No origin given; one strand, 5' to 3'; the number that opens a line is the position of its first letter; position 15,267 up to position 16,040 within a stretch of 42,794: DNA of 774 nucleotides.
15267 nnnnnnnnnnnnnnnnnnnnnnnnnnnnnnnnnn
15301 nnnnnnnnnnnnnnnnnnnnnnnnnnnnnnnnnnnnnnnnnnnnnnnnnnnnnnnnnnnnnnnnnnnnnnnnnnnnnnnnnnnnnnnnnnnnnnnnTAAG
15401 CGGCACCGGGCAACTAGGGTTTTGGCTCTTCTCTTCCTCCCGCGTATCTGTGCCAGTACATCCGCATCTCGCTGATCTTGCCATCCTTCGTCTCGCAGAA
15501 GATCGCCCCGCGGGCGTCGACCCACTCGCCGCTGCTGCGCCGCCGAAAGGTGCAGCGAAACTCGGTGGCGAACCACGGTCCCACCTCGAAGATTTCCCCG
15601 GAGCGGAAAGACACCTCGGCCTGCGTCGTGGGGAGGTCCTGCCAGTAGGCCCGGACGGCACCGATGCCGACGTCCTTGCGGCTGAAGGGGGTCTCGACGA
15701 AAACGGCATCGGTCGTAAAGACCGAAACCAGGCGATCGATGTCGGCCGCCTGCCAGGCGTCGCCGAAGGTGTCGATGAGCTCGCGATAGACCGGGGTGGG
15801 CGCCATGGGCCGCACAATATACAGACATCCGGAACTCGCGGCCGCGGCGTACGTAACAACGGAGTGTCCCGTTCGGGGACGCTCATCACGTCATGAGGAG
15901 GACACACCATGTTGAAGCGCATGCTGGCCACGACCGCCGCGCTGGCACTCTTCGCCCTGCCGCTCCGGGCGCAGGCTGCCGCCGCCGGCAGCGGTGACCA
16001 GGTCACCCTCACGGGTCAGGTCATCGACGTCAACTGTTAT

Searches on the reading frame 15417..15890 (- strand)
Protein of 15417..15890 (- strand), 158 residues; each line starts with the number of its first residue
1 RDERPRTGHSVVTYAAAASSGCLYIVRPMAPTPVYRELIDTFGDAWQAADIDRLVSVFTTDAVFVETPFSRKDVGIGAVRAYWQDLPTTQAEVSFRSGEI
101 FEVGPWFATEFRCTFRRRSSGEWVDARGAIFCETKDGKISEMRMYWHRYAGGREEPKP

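Call 66: search_protein_families(library=pfam, proteins=[window:15417-15890:-], max_evalue=0.01)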
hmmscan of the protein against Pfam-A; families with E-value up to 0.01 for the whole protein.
window:15417-15890:- (158 aa): 4 families
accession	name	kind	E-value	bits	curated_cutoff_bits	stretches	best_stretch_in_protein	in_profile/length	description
PF12680.13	SnoaL_2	-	1.2e-15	58.4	27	1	42-142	4-102/102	SnoaL-like domain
PF07366.18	SnoaL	-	1.4e-06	28.6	28.4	1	39-149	4-120/126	SnoaL-like polyketide cyclase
PF14534.12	DUF4440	-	0.0021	18.9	25.2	1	36-127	2-91/107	Domain of unknown function (DUF4440)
PF13474.12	SnoaL_3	-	0.0027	18.5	22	1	37-95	3-61/121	SnoaL-like domain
